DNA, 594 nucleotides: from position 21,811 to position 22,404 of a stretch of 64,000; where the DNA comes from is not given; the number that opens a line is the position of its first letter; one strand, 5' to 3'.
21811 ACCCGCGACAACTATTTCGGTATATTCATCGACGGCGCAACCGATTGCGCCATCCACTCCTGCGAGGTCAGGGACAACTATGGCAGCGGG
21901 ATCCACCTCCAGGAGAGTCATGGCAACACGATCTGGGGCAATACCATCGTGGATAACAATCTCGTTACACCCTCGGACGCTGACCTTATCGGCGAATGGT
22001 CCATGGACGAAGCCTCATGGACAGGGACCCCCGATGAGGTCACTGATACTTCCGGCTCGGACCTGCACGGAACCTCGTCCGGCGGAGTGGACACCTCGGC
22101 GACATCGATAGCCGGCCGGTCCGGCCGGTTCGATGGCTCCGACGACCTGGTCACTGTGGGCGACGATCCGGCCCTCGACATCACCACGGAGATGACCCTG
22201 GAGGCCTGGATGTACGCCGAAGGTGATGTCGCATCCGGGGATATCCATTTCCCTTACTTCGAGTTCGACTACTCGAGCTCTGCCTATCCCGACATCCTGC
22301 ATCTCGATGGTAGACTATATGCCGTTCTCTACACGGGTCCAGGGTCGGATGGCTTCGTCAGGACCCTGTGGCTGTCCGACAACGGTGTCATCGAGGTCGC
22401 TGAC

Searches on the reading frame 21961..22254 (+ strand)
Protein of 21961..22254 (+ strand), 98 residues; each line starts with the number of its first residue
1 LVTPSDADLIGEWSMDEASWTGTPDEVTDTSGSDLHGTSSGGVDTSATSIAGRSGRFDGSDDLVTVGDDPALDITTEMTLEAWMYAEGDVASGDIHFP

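Call 30: search_protein_families(library=pfam, proteins=[window:21961-22254:+], max_evalue=1)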
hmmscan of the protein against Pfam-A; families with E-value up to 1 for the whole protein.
seq(98 aa): 1 family
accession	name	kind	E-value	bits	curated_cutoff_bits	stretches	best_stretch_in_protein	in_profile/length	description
PF13385.13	Laminin_G_3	-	0.037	14.6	27.6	1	58-92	1-33/151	Concanavalin A-like lectin/glucanases superfamily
